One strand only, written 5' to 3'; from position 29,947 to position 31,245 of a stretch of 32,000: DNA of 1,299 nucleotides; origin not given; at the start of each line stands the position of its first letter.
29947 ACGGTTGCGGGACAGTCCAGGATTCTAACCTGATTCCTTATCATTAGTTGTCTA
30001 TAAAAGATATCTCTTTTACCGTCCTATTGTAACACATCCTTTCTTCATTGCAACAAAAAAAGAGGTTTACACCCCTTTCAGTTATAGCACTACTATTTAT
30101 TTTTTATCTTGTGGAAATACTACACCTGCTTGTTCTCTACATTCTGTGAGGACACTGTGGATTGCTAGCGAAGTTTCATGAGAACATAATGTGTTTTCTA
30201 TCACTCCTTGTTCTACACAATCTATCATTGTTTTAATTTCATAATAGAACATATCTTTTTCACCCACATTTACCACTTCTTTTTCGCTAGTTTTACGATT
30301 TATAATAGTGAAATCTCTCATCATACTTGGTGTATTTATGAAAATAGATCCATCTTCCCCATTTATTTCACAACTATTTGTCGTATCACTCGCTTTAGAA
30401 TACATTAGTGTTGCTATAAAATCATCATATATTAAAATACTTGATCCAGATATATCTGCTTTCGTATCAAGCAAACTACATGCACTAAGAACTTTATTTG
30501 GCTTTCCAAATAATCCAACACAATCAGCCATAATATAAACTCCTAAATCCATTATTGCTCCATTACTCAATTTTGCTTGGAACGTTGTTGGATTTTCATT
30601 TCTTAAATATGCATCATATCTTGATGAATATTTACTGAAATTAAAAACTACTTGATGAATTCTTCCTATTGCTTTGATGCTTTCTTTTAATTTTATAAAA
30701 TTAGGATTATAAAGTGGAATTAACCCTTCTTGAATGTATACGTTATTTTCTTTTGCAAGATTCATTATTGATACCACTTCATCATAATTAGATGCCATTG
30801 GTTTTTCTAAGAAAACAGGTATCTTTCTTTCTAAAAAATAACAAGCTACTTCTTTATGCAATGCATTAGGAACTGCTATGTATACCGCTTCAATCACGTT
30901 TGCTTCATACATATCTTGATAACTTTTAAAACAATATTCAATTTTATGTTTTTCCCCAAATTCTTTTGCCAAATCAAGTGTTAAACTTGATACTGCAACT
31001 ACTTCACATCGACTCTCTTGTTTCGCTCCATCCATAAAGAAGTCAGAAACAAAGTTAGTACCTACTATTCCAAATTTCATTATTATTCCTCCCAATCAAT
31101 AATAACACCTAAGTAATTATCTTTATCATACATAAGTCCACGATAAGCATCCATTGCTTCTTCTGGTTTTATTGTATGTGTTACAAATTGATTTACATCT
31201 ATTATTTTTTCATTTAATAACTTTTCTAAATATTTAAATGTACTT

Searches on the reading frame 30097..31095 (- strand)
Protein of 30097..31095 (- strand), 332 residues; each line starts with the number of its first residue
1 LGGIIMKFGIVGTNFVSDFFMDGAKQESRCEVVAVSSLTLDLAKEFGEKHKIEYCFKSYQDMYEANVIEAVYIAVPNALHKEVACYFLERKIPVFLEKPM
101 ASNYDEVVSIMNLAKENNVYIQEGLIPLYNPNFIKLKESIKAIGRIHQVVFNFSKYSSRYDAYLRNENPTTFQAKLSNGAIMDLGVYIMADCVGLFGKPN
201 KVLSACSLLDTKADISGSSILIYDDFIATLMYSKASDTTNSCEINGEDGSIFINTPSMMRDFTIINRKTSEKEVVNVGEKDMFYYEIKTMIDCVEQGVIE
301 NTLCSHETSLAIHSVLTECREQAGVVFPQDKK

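Call 79: search_protein_families(library=pfam, proteins=[window:30097-31095:-], max_evalue=0.01)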
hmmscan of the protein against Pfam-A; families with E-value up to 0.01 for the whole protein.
window:30097-31095:- (332 aa): 2 families
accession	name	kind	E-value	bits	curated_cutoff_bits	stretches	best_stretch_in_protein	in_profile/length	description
PF01408.29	GFO_IDH_MocA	-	4.6e-21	76.2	24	1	6-123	1-118/120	Oxidoreductase family, NAD-binding Rossmann fold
PF22725.1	GFO_IDH_MocA_C3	-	8e-10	39.2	27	1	141-251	9-123/124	GFO/IDH/MocA C-terminal domain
